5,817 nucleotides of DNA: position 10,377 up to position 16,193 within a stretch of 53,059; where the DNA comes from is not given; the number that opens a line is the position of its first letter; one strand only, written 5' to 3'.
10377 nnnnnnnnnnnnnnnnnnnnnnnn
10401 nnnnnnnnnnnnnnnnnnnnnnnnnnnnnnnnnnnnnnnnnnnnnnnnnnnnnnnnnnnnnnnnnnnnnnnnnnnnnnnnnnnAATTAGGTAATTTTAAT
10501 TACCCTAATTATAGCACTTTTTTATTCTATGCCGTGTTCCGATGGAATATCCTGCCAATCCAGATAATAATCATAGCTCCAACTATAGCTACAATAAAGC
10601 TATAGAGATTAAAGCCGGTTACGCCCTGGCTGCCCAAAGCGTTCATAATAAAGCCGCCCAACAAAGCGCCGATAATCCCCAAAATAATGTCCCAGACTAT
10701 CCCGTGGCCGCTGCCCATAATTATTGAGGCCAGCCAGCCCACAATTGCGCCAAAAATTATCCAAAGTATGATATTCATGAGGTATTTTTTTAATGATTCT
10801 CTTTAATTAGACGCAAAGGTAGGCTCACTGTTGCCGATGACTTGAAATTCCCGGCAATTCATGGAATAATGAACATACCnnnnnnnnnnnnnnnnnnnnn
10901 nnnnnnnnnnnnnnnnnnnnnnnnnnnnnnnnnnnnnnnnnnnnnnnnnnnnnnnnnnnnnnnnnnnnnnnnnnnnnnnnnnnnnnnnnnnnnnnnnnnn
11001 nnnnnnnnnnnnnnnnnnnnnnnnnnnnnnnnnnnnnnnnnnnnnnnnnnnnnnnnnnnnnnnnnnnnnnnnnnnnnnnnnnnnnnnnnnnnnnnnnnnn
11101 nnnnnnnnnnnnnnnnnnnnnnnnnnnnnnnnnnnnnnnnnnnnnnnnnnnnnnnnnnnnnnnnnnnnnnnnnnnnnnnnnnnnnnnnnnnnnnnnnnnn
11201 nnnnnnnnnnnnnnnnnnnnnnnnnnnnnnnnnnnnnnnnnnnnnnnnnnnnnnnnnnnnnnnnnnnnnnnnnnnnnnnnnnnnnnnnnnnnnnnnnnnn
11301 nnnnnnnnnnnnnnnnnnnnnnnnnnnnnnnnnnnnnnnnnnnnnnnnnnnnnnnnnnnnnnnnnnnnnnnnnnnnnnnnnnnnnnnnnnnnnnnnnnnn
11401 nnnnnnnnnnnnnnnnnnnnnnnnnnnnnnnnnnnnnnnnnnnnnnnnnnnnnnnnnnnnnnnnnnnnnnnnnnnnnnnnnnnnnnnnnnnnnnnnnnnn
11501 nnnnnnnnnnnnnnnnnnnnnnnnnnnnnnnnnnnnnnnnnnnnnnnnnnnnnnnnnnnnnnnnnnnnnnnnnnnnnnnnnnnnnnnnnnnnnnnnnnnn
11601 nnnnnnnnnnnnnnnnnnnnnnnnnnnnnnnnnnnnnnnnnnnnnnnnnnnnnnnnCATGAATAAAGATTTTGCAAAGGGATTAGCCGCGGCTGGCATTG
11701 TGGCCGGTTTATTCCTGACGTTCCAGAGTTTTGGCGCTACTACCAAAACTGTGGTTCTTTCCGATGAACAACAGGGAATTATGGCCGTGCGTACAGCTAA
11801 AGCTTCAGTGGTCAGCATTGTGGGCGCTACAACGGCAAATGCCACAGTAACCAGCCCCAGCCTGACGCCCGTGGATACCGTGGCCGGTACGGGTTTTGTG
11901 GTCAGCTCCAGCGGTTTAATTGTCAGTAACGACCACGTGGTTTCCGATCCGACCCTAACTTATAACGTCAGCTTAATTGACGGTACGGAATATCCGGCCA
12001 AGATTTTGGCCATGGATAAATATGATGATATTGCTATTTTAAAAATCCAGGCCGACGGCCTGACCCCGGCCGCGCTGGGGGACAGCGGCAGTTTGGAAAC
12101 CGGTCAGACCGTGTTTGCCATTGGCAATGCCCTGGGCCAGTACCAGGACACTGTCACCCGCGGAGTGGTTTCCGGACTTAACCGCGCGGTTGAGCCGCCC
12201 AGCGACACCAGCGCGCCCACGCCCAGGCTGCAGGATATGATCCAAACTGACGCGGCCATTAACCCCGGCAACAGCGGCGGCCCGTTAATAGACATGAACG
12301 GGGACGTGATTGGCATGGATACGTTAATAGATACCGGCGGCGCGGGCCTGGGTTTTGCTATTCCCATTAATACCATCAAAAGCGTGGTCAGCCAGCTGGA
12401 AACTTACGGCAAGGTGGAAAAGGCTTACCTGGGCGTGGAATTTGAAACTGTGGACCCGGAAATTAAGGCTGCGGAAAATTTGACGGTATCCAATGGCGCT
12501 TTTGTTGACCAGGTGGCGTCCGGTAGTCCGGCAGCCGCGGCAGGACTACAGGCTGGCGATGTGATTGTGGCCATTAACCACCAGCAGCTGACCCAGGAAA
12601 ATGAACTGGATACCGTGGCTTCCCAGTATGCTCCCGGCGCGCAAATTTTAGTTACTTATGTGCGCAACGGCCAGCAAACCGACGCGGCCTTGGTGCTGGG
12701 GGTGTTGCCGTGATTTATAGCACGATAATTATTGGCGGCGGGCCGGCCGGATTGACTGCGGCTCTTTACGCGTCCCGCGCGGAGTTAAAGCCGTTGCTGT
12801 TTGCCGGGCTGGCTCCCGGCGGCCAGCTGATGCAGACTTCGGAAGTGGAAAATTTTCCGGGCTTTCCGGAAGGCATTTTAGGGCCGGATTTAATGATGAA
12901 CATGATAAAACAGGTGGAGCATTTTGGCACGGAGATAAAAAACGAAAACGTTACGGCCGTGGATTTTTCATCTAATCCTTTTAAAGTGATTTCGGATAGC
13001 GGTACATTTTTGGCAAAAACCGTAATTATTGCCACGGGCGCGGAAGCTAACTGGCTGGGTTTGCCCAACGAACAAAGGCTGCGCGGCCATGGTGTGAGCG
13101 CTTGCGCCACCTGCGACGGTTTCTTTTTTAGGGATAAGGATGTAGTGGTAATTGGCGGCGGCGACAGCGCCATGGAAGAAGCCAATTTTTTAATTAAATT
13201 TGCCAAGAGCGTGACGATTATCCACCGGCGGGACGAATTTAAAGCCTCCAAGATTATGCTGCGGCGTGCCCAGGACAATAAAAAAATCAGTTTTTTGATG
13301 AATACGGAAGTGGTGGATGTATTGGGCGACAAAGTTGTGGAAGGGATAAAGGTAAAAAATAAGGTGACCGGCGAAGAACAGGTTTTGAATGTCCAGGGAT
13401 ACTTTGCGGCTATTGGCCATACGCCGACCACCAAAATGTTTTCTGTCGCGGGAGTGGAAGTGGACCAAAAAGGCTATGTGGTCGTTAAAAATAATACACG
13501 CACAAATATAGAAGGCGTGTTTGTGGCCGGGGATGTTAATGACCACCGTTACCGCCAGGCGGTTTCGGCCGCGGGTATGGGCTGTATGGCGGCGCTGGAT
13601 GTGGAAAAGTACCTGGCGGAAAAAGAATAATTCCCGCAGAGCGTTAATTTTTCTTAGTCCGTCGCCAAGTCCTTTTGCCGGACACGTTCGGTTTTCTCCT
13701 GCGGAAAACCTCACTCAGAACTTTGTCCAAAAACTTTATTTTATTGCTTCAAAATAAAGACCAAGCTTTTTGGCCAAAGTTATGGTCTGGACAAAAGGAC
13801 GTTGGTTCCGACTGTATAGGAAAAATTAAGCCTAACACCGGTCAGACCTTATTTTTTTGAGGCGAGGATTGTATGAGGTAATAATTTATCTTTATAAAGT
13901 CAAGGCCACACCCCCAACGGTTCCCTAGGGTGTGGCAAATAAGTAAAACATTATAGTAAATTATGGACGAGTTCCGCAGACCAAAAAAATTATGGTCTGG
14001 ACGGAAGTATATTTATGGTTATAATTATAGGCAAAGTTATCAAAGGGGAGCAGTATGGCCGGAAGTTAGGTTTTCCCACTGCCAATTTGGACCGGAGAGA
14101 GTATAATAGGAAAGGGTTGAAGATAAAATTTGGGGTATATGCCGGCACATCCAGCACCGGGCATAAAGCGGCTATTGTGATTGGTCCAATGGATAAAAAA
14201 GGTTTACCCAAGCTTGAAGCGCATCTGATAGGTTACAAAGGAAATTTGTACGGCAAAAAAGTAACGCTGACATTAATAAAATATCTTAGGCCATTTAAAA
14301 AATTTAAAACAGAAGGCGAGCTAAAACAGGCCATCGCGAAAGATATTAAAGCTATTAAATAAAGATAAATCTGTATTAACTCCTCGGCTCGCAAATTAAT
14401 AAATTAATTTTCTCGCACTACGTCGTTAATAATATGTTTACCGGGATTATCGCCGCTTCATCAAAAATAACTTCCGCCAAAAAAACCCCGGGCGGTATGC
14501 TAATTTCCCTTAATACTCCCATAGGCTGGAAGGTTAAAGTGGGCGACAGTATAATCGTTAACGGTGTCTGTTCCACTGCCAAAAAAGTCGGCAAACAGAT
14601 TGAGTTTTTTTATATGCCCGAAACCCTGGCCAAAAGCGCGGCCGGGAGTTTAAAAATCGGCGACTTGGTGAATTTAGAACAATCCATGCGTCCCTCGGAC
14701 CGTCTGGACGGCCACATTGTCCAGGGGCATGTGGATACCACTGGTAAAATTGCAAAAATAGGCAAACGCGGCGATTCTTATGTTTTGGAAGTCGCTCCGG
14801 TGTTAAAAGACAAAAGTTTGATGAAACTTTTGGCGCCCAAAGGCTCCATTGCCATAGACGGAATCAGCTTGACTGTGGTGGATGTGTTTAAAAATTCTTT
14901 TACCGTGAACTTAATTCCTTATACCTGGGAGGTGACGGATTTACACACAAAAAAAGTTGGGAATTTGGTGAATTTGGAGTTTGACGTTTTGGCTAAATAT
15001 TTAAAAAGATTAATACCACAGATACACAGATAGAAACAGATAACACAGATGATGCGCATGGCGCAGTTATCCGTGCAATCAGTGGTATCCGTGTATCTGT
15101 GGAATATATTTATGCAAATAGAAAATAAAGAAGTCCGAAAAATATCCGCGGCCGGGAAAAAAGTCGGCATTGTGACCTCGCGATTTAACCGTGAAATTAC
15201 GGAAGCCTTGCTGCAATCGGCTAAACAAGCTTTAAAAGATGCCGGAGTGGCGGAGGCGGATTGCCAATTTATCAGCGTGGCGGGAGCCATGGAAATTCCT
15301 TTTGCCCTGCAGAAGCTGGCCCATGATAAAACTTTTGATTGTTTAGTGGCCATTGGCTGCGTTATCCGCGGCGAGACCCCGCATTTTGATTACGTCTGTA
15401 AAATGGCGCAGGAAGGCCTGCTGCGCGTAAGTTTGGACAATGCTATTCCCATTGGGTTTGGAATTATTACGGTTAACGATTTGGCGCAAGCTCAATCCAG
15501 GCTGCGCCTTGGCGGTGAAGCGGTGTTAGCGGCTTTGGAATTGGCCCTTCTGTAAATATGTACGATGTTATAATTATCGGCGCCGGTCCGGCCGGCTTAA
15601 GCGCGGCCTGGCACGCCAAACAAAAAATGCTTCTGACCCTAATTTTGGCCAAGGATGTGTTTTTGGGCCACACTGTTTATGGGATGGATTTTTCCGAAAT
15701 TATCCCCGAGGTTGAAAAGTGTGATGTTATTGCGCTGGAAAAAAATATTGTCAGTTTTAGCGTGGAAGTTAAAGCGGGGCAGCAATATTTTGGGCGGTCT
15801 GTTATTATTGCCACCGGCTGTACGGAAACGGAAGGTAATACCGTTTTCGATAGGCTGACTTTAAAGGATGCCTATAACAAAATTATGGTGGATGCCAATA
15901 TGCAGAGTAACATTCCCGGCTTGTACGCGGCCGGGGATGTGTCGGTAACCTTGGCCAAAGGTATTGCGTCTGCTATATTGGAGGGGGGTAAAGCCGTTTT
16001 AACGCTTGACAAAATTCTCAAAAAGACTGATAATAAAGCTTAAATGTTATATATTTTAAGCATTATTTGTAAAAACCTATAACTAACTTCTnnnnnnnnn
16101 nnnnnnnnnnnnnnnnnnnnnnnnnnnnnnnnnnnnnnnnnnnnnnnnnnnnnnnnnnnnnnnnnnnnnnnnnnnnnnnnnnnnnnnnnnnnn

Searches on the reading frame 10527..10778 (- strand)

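Call 107: search_protein_families(library=pfam, proteins=[window:10527-10778:-], max_evalue=0.001)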
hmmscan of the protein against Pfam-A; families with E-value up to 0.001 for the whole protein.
window:10527-10778:- (83 aa): 1 family
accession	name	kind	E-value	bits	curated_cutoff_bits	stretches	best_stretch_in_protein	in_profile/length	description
PF04226.18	Transgly_assoc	-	7.9e-14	52.1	25.3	1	31-80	1-49/49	Transglycosylase associated protein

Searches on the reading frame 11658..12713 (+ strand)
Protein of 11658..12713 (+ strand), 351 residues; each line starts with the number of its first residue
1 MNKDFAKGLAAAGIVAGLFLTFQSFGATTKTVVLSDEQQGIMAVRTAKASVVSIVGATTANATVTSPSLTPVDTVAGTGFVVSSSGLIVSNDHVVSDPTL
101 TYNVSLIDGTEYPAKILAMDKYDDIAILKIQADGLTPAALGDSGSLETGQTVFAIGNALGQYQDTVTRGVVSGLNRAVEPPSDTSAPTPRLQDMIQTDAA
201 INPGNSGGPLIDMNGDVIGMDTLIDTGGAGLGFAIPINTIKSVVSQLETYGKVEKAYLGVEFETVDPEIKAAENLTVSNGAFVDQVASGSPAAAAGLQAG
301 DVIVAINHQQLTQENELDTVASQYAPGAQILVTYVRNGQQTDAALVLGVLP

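Call 81: search_protein_families(library=pfam, proteins=[window:11658-12713:+], max_evalue=0.00001)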
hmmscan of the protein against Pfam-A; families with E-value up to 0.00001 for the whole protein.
window:11658-12713:+ (351 aa): 5 families
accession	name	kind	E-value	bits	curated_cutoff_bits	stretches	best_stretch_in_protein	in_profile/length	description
PF13365.12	Trypsin_2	-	2.6e-34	119.5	27.6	1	77-220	1-144/144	Trypsin-like peptidase domain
PF00089.32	Trypsin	-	1.7e-16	61.1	20.6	1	75-243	25-219/220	Trypsin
PF13180.12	PDZ_2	-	1.4e-14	54.5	27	1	257-344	2-77/80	PDZ domain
PF17820.7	PDZ_6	-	4.7e-11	42.7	27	1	282-322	1-41/54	PDZ domain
PF00595.29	PDZ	-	8.5e-09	36.1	23.2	1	269-320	23-66/81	PDZ domain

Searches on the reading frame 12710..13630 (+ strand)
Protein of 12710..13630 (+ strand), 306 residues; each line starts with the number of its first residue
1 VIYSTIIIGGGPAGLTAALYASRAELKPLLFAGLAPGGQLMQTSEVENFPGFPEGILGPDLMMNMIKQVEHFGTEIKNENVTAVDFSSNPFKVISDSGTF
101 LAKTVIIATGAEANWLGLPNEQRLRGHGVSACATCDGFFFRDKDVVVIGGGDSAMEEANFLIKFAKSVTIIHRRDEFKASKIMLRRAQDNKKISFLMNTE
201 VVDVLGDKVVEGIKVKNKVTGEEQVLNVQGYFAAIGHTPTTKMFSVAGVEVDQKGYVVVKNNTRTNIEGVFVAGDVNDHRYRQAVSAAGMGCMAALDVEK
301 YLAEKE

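Call 31: search_protein_families(library=pfam, proteins=[window:12710-13630:+])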
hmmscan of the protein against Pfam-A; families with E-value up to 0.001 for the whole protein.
window:12710-13630:+ (306 aa): 11 families
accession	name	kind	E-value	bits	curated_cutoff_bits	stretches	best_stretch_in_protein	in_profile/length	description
PF07992.20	Pyr_redox_2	-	2.7e-55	188.3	26.1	1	4-291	2-291/291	Pyridine nucleotide-disulphide oxidoreductase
PF13738.12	Pyr_redox_3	-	6.4e-28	98.3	30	1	71-274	93-305/305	Pyridine nucleotide-disulphide oxidoreductase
PF00070.33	Pyr_redox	-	6.8e-18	65.4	22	1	145-217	2-81/82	Pyridine nucleotide-disulphide oxidoreductase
PF00890.30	FAD_binding_2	-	3.9e-07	30.1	20.4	0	6-35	3-32/414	FAD binding domain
PF01134.28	GIDA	-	7.6e-07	29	22.1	0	6-34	3-29/391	Glucose inhibited division protein A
PF03486.20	HI0933_like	-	1.5e-06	28.2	50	0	4-31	2-29/244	HI0933-like protein Rossmann domain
PF01266.30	DAO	-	3.6e-05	23.9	27.9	0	6-31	3-28/353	FAD dependent oxidoreductase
PF13450.12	NAD_binding_8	-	0.00021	22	21.9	0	7-40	1-35/68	NAD(P)-binding Rossmann-like domain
PF13241.12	NAD_binding_7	-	0.00023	22.1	22.1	0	140-186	5-52/104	Putative NAD(P)-binding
PF01946.23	Thi4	-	0.00028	20.6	26.2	0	5-38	20-55/235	Thi4 family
PF01494.25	FAD_binding_3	-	0.00051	19.8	22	0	4-19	3-18/349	FAD binding domain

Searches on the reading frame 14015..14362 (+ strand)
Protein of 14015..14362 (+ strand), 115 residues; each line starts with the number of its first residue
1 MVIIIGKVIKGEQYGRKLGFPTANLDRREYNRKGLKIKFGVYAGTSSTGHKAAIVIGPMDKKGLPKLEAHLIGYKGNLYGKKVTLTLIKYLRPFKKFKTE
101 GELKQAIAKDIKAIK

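Call 31: search_protein_families(library=pfam, proteins=[window:14015-14362:+])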
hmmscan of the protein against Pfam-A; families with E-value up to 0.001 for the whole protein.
window:14015-14362:+ (115 aa): 1 family
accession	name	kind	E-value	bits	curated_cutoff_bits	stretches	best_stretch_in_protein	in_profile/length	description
PF01687.23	Flavokinase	-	6.8e-26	91.4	19.6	1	4-114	7-120/124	Riboflavin kinase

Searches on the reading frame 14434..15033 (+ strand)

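Call 81: search_protein_families(library=pfam, proteins=[window:14434-15033:+], max_evalue=0.00001)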
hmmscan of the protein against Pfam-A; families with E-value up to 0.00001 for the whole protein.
window:14434-15033:+ (199 aa): 1 family
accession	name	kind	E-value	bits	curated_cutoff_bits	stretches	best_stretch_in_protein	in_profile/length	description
PF00677.23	Lum_binding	-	7.6e-39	132.1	27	2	97-184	1-86/86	Lumazine binding domain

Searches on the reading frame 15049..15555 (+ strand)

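Call 81: search_protein_families(library=pfam, proteins=[window:15049-15555:+], max_evalue=0.00001)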
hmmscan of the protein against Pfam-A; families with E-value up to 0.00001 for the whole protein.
window:15049-15555:+ (168 aa): 1 family
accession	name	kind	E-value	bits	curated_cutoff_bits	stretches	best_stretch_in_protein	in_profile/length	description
PF00885.24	DMRL_synthase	-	2e-45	154.5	26.7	1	37-167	2-136/139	6,7-dimethyl-8-ribityllumazine synthase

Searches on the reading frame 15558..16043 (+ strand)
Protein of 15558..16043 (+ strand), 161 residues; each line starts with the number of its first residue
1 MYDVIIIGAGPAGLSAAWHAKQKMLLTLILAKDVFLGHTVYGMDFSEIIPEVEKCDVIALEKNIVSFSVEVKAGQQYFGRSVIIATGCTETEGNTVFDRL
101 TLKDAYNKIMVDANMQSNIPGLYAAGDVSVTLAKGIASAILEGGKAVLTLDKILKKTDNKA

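Call 81: search_protein_families(library=pfam, proteins=[window:15558-16043:+], max_evalue=0.00001)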
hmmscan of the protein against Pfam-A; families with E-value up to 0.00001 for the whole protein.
window:15558-16043:+ (161 aa): 6 families
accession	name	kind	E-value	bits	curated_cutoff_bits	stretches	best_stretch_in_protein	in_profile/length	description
PF07992.20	Pyr_redox_2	-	1e-14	55.1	26.1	1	59-133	211-278/291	Pyridine nucleotide-disulphide oxidoreductase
PF00890.30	FAD_binding_2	-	6.5e-09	35.9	20.4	0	3-40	1-39/414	FAD binding domain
PF13738.12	Pyr_redox_3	-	1.2e-08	35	30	0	5-33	1-30/305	Pyridine nucleotide-disulphide oxidoreductase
PF03486.20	HI0933_like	-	1.2e-06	28.6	50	0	3-34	2-33/244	HI0933-like protein Rossmann domain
PF01134.28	GIDA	-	2.6e-06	27.2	22.1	0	3-32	1-30/391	Glucose inhibited division protein A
PF01946.23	Thi4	-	3.9e-06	26.7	26.2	0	3-53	19-72/235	Thi4 family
